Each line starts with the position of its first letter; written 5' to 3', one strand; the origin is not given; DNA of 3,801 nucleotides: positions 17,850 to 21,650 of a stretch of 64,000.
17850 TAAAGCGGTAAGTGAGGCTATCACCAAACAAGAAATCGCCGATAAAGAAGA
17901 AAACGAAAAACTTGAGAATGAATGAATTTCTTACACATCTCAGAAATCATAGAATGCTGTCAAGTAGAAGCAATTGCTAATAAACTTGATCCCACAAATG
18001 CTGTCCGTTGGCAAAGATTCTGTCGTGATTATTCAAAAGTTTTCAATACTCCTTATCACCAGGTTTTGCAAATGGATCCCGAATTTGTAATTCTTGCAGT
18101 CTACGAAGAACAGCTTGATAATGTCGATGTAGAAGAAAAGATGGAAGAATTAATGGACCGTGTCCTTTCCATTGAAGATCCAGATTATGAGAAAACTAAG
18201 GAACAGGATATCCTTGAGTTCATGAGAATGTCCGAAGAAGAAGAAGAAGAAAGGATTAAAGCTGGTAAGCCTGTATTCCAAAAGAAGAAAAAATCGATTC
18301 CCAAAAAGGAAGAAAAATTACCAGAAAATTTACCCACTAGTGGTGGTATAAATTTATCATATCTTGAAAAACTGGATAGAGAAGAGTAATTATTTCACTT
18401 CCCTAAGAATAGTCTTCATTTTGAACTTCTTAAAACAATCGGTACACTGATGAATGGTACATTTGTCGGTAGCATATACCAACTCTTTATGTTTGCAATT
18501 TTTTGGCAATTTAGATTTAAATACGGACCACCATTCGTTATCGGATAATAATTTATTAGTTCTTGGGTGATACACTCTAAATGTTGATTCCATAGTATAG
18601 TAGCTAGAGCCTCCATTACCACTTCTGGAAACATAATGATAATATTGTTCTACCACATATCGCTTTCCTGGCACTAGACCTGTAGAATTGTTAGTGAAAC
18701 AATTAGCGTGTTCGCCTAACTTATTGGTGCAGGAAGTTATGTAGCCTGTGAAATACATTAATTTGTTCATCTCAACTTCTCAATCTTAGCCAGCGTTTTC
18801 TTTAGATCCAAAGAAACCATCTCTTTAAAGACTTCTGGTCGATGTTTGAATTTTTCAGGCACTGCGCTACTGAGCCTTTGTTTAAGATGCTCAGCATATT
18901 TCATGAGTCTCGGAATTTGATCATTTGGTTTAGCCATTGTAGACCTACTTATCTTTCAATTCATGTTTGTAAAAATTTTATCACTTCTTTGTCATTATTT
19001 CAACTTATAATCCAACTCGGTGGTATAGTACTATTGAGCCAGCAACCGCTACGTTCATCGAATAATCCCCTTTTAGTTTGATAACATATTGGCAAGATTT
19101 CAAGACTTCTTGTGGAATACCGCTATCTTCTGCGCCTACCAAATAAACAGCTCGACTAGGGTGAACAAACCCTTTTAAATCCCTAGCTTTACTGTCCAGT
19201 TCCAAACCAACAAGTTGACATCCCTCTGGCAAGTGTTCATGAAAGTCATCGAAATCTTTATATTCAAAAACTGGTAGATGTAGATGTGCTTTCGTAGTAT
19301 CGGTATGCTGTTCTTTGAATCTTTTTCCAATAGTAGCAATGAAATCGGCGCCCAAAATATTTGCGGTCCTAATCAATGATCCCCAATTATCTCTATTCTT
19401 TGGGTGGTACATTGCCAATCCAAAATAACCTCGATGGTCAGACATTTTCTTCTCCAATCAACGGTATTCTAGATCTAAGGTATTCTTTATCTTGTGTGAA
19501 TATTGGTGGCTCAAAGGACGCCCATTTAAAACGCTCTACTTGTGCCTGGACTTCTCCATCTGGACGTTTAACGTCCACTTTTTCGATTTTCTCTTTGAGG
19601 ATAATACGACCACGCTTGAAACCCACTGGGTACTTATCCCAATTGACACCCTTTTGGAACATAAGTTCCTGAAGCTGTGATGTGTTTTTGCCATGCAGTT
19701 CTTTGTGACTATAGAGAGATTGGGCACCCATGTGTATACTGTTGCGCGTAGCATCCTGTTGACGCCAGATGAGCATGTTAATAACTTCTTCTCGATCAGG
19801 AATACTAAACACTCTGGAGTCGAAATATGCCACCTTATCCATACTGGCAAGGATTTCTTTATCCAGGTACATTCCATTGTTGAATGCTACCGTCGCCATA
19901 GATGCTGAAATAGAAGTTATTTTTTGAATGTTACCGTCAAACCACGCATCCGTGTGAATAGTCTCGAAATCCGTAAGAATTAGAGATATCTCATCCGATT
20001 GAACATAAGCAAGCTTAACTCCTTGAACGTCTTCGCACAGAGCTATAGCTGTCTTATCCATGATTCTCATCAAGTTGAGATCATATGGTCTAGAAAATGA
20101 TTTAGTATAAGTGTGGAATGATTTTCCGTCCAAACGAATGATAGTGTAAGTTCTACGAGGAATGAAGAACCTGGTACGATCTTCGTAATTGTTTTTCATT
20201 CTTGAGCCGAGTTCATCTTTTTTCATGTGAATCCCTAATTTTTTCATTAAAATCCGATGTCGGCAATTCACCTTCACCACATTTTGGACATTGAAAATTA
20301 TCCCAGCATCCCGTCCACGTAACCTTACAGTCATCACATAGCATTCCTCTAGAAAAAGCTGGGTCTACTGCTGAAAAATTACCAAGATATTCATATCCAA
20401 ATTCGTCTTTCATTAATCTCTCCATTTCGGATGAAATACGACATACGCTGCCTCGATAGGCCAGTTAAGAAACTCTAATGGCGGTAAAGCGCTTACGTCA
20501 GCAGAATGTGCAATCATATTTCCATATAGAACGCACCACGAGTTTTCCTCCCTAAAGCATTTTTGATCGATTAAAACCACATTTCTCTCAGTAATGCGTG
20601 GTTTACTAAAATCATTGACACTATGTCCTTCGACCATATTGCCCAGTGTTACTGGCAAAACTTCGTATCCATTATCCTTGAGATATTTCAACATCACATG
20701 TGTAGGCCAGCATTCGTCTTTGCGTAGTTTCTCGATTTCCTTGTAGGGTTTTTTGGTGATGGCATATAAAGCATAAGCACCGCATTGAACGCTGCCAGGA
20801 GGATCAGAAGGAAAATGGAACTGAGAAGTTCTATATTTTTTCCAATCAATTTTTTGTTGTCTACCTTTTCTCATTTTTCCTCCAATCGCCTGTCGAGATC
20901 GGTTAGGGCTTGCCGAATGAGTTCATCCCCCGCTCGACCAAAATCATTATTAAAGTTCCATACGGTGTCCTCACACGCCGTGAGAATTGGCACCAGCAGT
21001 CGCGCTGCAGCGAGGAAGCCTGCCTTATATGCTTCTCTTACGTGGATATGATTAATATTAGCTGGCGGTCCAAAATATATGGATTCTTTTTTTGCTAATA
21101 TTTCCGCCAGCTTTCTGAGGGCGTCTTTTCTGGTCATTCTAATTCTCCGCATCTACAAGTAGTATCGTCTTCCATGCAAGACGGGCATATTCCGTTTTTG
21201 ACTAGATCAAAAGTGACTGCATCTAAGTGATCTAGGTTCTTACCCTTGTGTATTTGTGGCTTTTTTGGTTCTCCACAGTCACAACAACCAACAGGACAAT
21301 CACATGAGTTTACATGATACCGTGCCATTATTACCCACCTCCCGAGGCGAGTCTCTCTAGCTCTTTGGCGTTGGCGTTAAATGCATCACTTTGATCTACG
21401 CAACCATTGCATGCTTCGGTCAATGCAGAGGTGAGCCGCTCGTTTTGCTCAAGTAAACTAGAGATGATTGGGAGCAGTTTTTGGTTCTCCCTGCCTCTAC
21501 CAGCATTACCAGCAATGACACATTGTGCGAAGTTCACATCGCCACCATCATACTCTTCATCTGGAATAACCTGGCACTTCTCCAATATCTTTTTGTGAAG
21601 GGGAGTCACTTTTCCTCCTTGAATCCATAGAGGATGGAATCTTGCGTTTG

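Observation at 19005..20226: Adjacent phage-encoded Thg1-like 3'-5' polymerase and TrmL-like SPOUT 2'-O-methyltransferase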

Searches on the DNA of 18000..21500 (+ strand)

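Call 5: search_dna_similar(query=window:18000-21500:+, collection=phages, mode=near, max_rows=30)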
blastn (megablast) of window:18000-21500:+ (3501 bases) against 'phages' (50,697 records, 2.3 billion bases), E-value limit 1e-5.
No match.
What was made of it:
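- Tried and rejected: Nucleotide search of the region against isolated phages found no match (call 5).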
